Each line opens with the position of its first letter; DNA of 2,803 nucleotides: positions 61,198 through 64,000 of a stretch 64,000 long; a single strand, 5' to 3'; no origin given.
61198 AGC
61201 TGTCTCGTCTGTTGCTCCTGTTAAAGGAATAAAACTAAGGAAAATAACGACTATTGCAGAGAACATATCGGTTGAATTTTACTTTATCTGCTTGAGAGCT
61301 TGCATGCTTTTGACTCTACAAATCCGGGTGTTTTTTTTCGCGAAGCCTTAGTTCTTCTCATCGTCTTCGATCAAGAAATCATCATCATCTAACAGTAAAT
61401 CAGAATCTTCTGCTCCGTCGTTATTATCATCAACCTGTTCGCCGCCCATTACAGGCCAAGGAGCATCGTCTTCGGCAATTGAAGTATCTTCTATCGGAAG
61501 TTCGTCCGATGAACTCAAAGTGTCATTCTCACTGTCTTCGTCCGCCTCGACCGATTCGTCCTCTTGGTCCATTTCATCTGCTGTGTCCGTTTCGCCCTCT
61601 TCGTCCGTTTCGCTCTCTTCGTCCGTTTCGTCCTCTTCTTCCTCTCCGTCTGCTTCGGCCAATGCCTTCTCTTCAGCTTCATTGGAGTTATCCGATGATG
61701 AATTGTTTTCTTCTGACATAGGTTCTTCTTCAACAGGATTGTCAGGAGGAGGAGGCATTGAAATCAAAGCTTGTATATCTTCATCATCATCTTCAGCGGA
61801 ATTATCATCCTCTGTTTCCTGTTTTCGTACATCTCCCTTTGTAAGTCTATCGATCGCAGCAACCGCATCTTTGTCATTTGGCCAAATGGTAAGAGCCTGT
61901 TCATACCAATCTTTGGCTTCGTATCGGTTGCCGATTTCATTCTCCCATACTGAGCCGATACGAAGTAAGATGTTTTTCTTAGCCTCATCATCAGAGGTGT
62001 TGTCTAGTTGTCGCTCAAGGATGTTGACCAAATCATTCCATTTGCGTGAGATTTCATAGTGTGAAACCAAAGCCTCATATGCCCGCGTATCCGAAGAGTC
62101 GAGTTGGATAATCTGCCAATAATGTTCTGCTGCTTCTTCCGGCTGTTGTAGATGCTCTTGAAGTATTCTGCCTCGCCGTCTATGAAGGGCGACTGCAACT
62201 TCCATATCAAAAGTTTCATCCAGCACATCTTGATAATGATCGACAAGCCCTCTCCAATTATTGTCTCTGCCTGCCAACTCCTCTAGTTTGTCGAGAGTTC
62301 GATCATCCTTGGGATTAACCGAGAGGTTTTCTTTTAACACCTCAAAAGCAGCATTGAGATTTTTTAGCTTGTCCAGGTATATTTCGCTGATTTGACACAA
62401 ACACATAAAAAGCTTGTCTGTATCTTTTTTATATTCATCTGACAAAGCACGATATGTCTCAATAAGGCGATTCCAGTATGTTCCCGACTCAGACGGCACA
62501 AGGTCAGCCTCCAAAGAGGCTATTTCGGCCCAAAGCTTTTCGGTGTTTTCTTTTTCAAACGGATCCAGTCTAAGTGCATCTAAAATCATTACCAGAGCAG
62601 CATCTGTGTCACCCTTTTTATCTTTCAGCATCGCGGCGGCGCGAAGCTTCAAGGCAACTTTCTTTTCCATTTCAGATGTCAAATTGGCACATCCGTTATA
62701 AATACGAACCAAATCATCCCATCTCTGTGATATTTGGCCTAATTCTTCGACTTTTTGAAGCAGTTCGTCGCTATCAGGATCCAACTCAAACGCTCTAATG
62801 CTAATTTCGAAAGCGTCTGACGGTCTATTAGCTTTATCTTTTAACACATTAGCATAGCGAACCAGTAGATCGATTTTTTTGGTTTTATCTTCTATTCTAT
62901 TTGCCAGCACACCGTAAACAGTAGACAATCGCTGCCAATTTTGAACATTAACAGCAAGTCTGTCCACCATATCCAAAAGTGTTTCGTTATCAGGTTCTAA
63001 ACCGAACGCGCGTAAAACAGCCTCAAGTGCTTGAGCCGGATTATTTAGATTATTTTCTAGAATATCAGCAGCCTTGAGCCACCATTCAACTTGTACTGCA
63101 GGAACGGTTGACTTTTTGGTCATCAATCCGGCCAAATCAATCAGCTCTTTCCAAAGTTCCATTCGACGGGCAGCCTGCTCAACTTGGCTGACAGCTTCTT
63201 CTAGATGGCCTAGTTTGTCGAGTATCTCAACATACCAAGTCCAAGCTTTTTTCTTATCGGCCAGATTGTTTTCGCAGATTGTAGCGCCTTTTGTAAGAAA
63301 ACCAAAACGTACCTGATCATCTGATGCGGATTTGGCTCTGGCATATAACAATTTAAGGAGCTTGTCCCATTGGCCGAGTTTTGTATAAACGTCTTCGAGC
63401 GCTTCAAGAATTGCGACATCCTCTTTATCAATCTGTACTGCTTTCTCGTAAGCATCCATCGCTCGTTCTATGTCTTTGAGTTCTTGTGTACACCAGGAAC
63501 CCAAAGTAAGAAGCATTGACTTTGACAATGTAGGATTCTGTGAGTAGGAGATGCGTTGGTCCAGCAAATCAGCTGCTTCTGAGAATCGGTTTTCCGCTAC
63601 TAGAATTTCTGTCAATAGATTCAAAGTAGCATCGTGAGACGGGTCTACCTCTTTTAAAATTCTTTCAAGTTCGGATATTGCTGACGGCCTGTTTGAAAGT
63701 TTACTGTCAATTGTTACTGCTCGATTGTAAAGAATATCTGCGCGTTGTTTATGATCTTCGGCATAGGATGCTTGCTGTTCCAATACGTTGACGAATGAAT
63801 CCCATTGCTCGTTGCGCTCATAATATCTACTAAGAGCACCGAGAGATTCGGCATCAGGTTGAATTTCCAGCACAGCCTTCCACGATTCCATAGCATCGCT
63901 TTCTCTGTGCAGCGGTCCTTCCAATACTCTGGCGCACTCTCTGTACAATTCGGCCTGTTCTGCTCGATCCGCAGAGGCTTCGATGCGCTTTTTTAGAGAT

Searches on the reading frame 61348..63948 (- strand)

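Call 30: search_protein_families(library=pfam, proteins=[window:61348-63948:-], max_evalue=0.0001)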
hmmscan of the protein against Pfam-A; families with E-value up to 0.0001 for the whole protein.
window:61348-63948:- (866 aa): 7 families
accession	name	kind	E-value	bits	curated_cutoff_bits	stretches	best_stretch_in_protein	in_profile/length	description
PF13428.12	TPR_14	-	4.2e-15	55.2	23.5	0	588-628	3-42/44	Tetratricopeptide repeat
PF13181.12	TPR_8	-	3e-13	49.2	25.7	0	155-176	12-33/34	Tetratricopeptide repeat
PF00515.34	TPR_1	-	1.5e-09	37.7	27.8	0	156-176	13-33/34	Tetratricopeptide repeat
PF13176.12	TPR_7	-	8.7e-09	35.2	27.9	0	181-201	2-22/36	Tetratricopeptide repeat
PF14559.12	TPR_19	-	3.5e-07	30.9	25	0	89-137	9-56/68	Tetratricopeptide repeat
PF13414.12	TPR_11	-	6.9e-06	26.1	26.8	0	157-192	7-42/42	TPR repeat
PF13424.12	TPR_12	-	4e-05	24.1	30.1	0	146-176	48-77/77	Tetratricopeptide repeat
